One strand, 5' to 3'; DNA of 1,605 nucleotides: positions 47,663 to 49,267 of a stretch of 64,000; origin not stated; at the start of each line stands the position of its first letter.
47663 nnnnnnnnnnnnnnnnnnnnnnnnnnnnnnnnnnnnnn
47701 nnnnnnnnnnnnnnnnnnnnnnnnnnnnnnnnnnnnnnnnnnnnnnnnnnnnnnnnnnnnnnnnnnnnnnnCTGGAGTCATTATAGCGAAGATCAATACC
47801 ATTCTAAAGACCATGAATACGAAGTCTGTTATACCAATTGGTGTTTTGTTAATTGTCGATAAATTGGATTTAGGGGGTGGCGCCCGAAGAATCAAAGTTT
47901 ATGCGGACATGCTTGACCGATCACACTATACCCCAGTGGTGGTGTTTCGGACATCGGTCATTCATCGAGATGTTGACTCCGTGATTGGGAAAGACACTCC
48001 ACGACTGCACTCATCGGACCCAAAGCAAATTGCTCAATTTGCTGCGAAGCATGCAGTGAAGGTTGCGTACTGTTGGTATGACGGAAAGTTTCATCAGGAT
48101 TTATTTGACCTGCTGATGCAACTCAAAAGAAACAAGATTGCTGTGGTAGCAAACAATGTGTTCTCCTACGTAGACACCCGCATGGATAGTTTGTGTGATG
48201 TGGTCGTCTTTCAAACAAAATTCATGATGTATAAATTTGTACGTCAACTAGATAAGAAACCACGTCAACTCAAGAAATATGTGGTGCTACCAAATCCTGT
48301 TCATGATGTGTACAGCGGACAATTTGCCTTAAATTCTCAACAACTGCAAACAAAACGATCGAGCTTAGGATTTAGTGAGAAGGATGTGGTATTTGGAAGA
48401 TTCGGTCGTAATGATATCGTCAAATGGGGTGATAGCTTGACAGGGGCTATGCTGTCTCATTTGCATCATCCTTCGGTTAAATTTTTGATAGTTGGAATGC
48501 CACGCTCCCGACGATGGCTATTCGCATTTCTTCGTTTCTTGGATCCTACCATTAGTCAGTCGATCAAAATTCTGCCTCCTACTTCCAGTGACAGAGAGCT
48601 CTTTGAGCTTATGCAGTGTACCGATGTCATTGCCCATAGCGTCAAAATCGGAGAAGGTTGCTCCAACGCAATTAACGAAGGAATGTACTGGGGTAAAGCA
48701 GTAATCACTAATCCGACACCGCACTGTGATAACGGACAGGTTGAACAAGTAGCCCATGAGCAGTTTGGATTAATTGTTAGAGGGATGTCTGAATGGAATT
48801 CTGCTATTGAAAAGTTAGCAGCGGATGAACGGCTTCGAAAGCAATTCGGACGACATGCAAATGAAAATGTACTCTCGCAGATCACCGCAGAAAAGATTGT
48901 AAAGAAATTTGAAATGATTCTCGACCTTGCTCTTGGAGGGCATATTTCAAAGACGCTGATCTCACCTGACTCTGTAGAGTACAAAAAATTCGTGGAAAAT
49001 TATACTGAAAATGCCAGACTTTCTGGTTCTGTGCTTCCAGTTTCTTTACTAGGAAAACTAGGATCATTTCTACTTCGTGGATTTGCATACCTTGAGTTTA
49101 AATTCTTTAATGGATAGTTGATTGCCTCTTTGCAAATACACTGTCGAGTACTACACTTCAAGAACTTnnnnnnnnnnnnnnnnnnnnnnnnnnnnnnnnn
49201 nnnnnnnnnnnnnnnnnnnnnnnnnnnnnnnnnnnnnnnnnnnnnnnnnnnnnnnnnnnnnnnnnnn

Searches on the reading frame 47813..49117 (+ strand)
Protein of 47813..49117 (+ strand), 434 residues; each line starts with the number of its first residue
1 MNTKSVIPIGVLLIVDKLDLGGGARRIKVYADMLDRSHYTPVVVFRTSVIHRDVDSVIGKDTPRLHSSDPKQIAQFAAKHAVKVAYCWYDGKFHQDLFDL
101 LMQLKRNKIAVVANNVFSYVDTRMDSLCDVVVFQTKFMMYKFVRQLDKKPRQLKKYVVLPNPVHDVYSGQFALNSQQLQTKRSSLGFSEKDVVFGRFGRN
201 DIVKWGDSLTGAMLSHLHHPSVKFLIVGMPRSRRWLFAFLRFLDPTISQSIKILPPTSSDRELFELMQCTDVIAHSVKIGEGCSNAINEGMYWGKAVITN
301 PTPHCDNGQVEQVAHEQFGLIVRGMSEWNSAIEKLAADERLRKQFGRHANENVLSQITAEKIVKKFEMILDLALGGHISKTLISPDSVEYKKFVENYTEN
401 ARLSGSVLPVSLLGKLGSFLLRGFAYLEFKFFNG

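Call 3: search_protein_families(library=pfam, proteins=[window:47813-49117:+])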
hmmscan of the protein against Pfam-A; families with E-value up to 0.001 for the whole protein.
window:47813-49117:+ (434 aa): 2 families
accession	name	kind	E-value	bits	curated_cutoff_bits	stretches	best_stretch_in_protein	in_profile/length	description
PF13692.12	Glyco_trans_1_4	-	2.6e-07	31.4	27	1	194-338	7-142/142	Glycosyl transferases group 1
PF00534.26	Glycos_transf_1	-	1.2e-05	25.4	26.4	1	182-350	6-170/172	Glycosyl transferases group 1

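Call 4: search_protein_families(library=ncbifam, proteins=[window:47813-49117:+])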
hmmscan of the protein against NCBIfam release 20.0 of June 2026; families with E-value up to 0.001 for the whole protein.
window:47813-49117:+ (434 aa): 2 families
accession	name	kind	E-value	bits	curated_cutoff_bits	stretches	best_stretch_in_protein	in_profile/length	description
TIGR03088.1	stp2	hypoth_equivalog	9.9e-09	34.7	409.05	1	183-371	186-371/374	TIGR03088 family PEP-CTERM/XrtA system glycosyltransferase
NF038229.1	Glyco4_Geo_Pelo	equivalog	1.4e-07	30.9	400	1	265-370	233-333/338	GPMC system family 4 glycosyltransferase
